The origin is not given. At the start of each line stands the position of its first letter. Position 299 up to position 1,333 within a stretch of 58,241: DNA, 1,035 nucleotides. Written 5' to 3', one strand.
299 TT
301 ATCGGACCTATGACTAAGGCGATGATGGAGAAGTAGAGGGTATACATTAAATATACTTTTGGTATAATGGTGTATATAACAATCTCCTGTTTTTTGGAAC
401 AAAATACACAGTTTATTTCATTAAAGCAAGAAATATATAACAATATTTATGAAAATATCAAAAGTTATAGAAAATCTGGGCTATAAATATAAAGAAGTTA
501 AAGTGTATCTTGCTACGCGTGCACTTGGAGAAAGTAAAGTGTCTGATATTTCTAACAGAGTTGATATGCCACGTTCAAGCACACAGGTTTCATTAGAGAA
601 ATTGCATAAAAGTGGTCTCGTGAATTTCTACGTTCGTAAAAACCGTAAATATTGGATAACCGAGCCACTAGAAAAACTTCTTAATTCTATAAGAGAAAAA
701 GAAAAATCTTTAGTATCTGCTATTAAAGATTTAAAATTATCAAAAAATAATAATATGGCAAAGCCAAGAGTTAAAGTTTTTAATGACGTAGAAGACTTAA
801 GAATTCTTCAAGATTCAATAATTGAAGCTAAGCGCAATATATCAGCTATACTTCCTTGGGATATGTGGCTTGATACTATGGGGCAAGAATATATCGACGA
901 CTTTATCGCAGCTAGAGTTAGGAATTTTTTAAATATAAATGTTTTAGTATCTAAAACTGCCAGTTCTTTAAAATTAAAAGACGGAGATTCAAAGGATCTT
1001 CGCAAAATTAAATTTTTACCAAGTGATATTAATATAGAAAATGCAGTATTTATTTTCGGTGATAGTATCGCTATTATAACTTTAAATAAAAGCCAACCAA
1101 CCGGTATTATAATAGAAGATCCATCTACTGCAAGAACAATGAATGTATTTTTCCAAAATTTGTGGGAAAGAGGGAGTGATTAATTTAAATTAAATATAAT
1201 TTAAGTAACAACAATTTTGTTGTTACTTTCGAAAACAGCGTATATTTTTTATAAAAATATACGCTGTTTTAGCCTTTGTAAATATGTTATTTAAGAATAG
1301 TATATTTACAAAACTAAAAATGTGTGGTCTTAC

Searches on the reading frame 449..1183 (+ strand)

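Call 69: search_protein_families(library=pfam, proteins=[window:449-1183:+], max_evalue=0.01)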
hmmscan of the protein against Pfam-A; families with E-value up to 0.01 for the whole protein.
window:449-1183:+ (244 aa): 3 families
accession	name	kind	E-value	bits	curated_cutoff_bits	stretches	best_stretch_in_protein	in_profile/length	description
PF01978.25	TrmB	-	6.5e-09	36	25.6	1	9-72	3-66/68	Sugar-specific transcriptional regulator TrmB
PF01022.26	HTH_5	-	6.6e-05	23.2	22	1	27-59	14-46/47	Bacterial regulatory protein, arsR family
PF01325.25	Fe_dep_repress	-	0.006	17.2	26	0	26-60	20-54/60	Iron dependent repressor, N-terminal DNA binding domain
